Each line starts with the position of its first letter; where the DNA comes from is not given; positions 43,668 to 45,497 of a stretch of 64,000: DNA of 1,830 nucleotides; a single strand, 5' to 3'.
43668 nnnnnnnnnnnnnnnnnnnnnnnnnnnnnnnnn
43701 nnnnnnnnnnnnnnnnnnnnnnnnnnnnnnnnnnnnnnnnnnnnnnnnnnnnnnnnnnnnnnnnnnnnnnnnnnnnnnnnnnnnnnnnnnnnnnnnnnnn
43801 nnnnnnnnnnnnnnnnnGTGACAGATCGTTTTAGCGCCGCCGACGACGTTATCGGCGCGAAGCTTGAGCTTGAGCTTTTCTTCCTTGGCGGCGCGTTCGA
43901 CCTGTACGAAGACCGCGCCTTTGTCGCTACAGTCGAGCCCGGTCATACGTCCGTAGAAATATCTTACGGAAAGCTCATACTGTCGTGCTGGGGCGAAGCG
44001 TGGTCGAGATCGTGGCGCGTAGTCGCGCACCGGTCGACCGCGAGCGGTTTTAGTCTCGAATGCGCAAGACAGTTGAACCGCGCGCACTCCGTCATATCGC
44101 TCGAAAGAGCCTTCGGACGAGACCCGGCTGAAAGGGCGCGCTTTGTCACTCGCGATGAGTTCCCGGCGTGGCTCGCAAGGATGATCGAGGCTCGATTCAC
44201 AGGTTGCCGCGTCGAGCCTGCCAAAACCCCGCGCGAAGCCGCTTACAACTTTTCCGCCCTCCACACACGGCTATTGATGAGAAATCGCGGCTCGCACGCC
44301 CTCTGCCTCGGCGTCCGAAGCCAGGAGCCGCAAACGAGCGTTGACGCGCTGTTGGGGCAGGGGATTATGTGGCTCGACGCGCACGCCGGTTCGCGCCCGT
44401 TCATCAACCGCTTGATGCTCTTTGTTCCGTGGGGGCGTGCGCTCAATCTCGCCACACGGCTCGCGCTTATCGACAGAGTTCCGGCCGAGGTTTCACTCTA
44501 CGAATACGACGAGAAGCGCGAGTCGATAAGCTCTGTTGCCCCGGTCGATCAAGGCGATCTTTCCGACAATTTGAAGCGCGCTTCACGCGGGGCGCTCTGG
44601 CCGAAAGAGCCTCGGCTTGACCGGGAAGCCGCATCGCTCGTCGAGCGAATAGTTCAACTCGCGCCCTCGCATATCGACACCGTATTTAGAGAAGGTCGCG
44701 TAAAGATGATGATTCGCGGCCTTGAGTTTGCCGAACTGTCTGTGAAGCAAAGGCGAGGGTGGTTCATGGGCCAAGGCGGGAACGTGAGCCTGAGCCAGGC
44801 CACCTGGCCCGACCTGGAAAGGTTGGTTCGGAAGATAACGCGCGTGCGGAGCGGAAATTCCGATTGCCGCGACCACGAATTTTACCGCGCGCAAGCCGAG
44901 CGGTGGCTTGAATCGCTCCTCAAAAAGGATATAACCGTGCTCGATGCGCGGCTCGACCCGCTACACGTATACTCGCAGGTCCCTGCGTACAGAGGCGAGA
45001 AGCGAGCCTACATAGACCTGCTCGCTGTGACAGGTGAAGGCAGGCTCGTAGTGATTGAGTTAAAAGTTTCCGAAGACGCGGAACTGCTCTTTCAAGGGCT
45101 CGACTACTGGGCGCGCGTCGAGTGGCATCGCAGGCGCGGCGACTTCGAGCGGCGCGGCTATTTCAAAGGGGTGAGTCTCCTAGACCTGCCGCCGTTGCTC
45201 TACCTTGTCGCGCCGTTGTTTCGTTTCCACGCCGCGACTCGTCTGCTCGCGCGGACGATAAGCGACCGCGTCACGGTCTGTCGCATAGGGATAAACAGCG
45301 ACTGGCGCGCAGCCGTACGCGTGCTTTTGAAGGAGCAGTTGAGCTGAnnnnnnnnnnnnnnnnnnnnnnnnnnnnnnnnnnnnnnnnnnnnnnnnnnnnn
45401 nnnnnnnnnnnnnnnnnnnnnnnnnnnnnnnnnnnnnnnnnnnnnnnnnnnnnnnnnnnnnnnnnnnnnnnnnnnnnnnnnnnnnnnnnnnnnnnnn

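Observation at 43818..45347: Orphan 509-aa protein with C-terminal PD-(D/E)xK nuclease-like core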

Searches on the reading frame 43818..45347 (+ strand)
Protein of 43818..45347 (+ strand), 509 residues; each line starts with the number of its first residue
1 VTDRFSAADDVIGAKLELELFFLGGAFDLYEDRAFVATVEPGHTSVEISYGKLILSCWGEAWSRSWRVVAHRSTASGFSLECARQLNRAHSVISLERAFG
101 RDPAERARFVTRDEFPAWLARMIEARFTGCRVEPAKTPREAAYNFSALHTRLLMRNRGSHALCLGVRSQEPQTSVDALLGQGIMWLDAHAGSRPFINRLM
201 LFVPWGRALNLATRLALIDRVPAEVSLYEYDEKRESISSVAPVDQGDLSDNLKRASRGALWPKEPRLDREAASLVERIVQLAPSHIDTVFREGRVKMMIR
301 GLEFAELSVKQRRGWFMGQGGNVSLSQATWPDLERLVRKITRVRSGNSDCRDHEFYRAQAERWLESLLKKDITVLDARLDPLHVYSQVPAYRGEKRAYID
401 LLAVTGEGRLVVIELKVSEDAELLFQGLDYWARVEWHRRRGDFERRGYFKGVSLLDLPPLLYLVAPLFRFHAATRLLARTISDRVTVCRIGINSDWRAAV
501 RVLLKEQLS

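Call 3: search_protein_families(library=pfam, proteins=[window:43818-45347:+], max_evalue=10)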
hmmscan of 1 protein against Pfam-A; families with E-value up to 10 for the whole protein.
window:43818-45347:+ (509 aa): 0 families

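Call 4: search_protein_families(library=ncbifam, proteins=[window:43818-45347:+], max_evalue=10)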
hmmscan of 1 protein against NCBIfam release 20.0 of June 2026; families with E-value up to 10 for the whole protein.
window:43818-45347:+ (509 aa): 1 family
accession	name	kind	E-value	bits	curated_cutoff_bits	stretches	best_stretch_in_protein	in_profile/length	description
TIGR01784.1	T_den_put_tspse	subfamily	0.00015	21.6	52.1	1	363-433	18-89/273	Rpn family recombination-promoting nuclease/putative transposase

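Call 5: search_protein_families(library=padloc, proteins=[window:43818-45347:+], max_evalue=10)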
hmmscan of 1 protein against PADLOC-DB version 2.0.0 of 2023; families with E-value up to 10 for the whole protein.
window:43818-45347:+ (509 aa): 6 families
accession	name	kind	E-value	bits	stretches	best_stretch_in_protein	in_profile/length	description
PDLC04915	PDC-S11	-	2.2e-09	35.1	1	359-434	25-98/379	-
PDLC04916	PDC-S11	-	1.3e-08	32.3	1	351-435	15-95/358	-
PDLC04909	PDC-S11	-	6.2e-05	20.7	1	364-430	30-94/347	-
PDLC04910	PDC-S11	-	0.029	11.6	1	394-430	56-93/359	-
PDLC04946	PDC-S18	-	0.038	11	1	396-438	73-115/365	-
PDLC04913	PDC-S11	-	0.074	10.1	1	398-430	61-94/375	-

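Call 6: find_homologous_proteins(query=window:43818-45347:+, max_evalue=0.001)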
Query window:43818-45347:+ (509 aa): 5774 proteins with E <= 0.001 among 8000 candidates; the best 120 are listed.
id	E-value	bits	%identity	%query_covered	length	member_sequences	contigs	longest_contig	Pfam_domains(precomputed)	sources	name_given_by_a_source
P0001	0.0e+0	1115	97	100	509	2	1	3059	-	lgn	-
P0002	5.1e-251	851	76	100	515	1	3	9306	-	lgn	-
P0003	1.2e-170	586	80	67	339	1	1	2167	-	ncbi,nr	ncbi:MAG TPA: hypothetical protein VJQ56_16645, partial [Blastocatellia bacterium]|nr:hypothetical p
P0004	8.6e-157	541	52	97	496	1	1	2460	-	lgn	-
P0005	5.8e-156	538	51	99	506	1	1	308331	-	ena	-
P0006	2.1e-155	536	51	100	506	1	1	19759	-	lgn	-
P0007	3.6e-155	535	52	97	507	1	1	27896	-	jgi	-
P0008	3.8e-155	535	51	99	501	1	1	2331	-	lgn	-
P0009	1.3e-154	533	52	99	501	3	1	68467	-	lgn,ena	-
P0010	1.5e-154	533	51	97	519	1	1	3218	-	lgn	-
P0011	1.5e-153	530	50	99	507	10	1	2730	-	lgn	-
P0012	1.6e-153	530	52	98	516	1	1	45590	-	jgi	jgi:hypothetical protein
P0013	7.4e-153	528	52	97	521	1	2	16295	-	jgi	jgi:hypothetical protein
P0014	1.1e-152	527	50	97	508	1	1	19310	-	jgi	jgi:hypothetical protein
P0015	2.4e-152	526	50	97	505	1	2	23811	-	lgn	-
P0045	4.8e-148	512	50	99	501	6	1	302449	-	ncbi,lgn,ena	-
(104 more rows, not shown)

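Call 7: search_solved_structures(query=window:43818-45347:+, max_evalue=10, show_alignments=2)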
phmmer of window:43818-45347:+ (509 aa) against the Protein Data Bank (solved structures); distinct sequences matched with E-value up to 10: 0.

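Call 12: find_related_loci(query=A1, collection=genome_contigs, flank=6000)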
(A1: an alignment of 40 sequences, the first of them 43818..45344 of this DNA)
Query A1 (509 aa) in genome_contigs; peptide patterns used: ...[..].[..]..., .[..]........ (x = any residue, [..] = any of these).
599 stretches matched a pattern (row limit reached: there are more); 523 encode a relative of the query (tblastn E <= 1e-3); the best 80 are kept; 80 distinct loci.
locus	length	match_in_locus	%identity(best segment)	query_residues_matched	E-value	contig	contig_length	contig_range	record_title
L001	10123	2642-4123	52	5-509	4e-159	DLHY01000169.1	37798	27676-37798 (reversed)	MAG TPA_asm: Chloracidobacterium sp. UBA7656 UBA7656_contig_9695, whole genome shotgun sequence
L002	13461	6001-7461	49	15-509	2e-155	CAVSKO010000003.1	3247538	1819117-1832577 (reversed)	MAG: Blastocatellia bacterium isolate MFD09212.bin.1.217 genome assembly, contig: contig_750, whole genome shotgun seque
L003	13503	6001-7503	48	5-509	2e-150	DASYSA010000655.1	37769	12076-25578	MAG TPA_asm: Blastocatellia bacterium isolate SMAG_U4525 k141_3285072, whole genome shotgun sequence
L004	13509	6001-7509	47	7-509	2e-148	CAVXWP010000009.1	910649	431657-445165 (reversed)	MAG: Blastocatellia bacterium isolate MFD04944.bin.1.11 genome assembly, contig: contig_38415, whole genome shotgun sequ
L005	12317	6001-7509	48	2-509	1e-147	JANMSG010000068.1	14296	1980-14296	MAG: Acidobacteriota bacterium isolate SOY_29_metabat_494 SOY_29_k141_5510533, whole genome shotgun sequence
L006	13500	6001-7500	47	5-509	2e-144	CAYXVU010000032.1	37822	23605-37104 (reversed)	MAG TPA_asm: uncultured Clostridia bacterium isolate SRP237561_co1_1 genome assembly, contig: NODE_1514_length_37822_cov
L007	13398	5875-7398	48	1-509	1e-143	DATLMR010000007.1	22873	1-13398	MAG TPA_asm: Blastocatellia bacterium isolate SMAG_U13779 k141_2528878, whole genome shotgun sequence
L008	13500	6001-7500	48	6-509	1e-142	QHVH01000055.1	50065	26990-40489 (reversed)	MAG: Blastocatellia bacterium AA13 isolate gp4 AA13 14_0929_09_20cm_scaffold_128_curated, whole genome shotgun sequence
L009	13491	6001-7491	51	9-509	1e-141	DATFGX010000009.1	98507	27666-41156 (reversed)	MAG TPA_asm: Blastocatellia bacterium isolate SMAG_U8674 k141_1942155, whole genome shotgun sequence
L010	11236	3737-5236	48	6-509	4e-140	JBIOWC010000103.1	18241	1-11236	MAG: Blastocatellia bacterium isolate MAG092 k127_1454275, whole genome shotgun sequence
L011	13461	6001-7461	48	15-509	7e-137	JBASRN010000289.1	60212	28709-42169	MAG: Blastocatellia bacterium isolate MFD13521_ilm_asm_bin1 k127_126217, whole genome shotgun sequence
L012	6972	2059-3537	48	10-509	7e-136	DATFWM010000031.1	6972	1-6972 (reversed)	MAG TPA_asm: Blastocatellia bacterium isolate SMAG_U9490 k141_4071815, whole genome shotgun sequence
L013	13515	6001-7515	49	1-509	3e-146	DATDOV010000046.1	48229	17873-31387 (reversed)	MAG TPA_asm: Blastocatellia bacterium isolate SMAG_U7903 k141_2212048, whole genome shotgun sequence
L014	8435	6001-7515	50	1-509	5e-157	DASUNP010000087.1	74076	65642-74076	MAG TPA_asm: Blastocatellia bacterium isolate SMAG_U1603 k141_181679, whole genome shotgun sequence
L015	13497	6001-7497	50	5-509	2e-149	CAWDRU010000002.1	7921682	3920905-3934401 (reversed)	MAG: Blastocatellia bacterium isolate MFD04935.bin.1.50 genome assembly, contig: contig_540, whole genome shotgun sequen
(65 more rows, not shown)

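Call 20: predict_structure(alignment_id=A1)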
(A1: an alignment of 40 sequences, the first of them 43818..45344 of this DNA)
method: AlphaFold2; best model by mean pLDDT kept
length: 509 residues; sequences in the alignment: 40
mean_pLDDT: 83.1   pTM: 0.72
mean pLDDT of the five models: 83.1, 82.2, 80.5, 80.5, 76.4
residues with pLDDT >= 90: 217; 70-90: 213; 50-70: 46; < 50: 33
segments of 3 or more residues with pLDDT < 50: 1-3, 100-102, 249-260, 388-395
pLDDT, mean of each block of 10 residues (from residue 1): 50 81 84 88 83 83 85 82 77 80 57 89 93 76 72 90 90 84 89 86 90 89 93 91 63 38 68 94 92 88 92 87 93 97 91 85 90 96 71 50 94 79 71 89 84 93 89 86 93 93 94
secondary structure, 60 per line:
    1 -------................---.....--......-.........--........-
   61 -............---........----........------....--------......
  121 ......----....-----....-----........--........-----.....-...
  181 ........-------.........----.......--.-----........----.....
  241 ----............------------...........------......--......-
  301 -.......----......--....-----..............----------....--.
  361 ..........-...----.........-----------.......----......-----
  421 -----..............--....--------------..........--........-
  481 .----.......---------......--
elements in order: H8-23 E27-31 E34-39 E44-49 E52-59 E62-73 E77-84 E89-96 H103-106 H115-126 E131-134 H140-143 E149-156 E159-166 H172-176 H178-188 E196-204 H209-215 E224-231 E236-240 H245-256 H269-279 E286-291 E294-299 E302-308 E313-318 E321-324 H330-343 H354-357 H360-370 E379-387 E399-405 E410-415 H426-439 H442-445 E460-466 H472-479 E486-492 E502-507

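Call 22: search_protein_representatives(alignment_id=A1)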
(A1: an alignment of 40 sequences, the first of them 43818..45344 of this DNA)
Query: 40 sequences, 506 profile positions. Proteins with E-value up to 0.001 (for the whole library): 1407; up to 1e-10: 921; up to 1e-30: 444. The best 150 are listed.
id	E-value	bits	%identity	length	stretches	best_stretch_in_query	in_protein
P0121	1.3e-218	743.4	-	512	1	5-506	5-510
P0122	5.6e-175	599.4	-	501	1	11-448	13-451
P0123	3.1e-166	570.6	-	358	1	149-506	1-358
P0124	4.6e-165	566.7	-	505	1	8-506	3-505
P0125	1.6e-154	531.9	-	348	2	356-506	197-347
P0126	2.1e-153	528.2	-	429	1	7-426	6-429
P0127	4.6e-145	500.7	-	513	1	7-506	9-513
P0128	1.2e-144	499.4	-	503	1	14-506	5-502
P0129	1.2e-130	453.1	-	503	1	8-506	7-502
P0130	6.6e-121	421.0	-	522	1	11-506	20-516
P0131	9.7e-119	413.9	-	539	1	6-506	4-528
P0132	8.6e-117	407.5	-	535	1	6-506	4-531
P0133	5.0e-116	404.9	-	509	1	6-499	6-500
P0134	7.0e-113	394.6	-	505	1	5-504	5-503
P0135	1.2e-110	387.1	-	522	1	9-503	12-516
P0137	6.3e-109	381.5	-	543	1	14-506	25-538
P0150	1.3e-95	337.6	-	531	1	99-502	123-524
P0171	3.0e-82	293.5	-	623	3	386-504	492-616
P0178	4.0e-79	283.2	-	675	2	269-500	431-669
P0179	1.1e-78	281.8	-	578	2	321-499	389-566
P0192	1.7e-74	267.9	-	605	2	42-390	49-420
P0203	3.3e-72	260.4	-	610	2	327-506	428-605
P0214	7.4e-70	252.6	-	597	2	268-506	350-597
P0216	1.1e-69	252.0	-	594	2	308-506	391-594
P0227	1.3e-67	245.3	-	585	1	59-506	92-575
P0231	2.6e-67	244.2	-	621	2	276-502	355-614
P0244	1.7e-65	238.3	-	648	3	369-501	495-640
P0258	7.9e-64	232.7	-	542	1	18-504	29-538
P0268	1.5e-62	228.5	-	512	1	18-502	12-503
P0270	2.2e-62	228.0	-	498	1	14-500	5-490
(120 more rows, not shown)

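Call 26: search_solved_structures(query=A1, max_evalue=10, show_alignments=3)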
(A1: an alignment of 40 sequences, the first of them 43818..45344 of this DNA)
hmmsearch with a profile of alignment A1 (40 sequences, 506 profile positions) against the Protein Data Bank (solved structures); distinct sequences matched with E-value up to 10: 0.

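Call 33: search_protein_families(library=pfam, alignment_id=A1, max_evalue=1)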
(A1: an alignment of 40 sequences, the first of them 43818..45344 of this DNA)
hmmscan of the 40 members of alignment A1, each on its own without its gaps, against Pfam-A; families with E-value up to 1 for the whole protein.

A. member 1, window:43818-45344:+ (509 aa): 0 families

B. families by the number of members that match (of 40 scanned): 6 families
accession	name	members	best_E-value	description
PF12784.13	PDDEXK_2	12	0.11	PD-(D/E)XK nuclease family transposase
PF14534.12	DUF4440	4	0.0068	Domain of unknown function (DUF4440)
PF08378.17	NERD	3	0.019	Nuclease-related domain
PF21139.3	BT_MCC_alpha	1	0.0025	Methylcrotonyl-CoA carboxylase, alpha-subunit, BT domain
PF10254.14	Pacs-1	1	0.15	PACS-1 cytosolic sorting protein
PF12087.13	DUF3564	1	0.16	Protein of unknown function (DUF3564)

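Call 42: search_protein_families(library=ncbifam, alignment_id=A1, max_evalue=0.1)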
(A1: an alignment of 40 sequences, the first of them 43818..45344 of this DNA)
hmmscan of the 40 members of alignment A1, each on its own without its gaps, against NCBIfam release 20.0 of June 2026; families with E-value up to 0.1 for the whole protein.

A. member 1, window:43818-45344:+ (509 aa): 1 family
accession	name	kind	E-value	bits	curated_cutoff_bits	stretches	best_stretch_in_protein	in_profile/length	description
TIGR01784.1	T_den_put_tspse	subfamily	0.00015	21.6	52.1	1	363-433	18-89/273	Rpn family recombination-promoting nuclease/putative transposase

B. families by the number of members that match (of 40 scanned): 5 families
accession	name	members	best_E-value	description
TIGR01784.1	T_den_put_tspse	35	0.00014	Rpn family recombination-promoting nuclease/putative transposase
NF003270.0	PRK04247.1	7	0.0069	endonuclease NucS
NF052331.1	Bet13-16Glucosase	1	0.016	exo-beta-d-1,3/1,6-glucosidase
NF040464.1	SCO3374_fam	1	0.023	SCO3374 family protein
NF009186.0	PRK12534.1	1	0.034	RNA polymerase sigma factor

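Call 43: search_protein_families(library=padloc, alignment_id=A1, max_evalue=0.01)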
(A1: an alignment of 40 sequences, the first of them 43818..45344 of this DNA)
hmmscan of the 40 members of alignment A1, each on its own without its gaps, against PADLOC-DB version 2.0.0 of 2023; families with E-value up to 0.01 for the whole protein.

A. member 1, window:43818-45344:+ (509 aa): 3 families
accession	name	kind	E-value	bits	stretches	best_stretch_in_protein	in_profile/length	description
PDLC04915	PDC-S11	-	2.2e-09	35.1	1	359-434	25-98/379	-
PDLC04916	PDC-S11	-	1.3e-08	32.3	1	351-435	15-95/358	-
PDLC04909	PDC-S11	-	6.2e-05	20.7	1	364-430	30-94/347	-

B. families by the number of members that match (of 40 scanned): 6 families
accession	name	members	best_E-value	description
PDLC04915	PDC-S11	40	1.4e-09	-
PDLC04916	PDC-S11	40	1.3e-08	-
PDLC04909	PDC-S11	38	9.6e-06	-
PDLC04910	PDC-S11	3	0.002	-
PDLC04946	PDC-S18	1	0.0015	-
PDLC04913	PDC-S11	1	0.005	-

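Call 50: find_related_loci(query=A3, collection=viral_contigs, flank=5000)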
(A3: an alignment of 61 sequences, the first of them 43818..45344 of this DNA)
Query A3 (509 aa) in viral_contigs; peptide patterns used: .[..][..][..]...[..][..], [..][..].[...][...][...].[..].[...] (x = any residue, [..] = any of these).
43 stretches matched a pattern, but none encodes a relative of the query by tblastn (E <= 1e-3).

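Call 51: search_dna_similar(query=window:43818-45344:+, collection=plasmids, mode=protein, max_evalue=0.001, max_rows=15)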
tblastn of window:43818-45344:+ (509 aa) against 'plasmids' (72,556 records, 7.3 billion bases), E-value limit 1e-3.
No match.
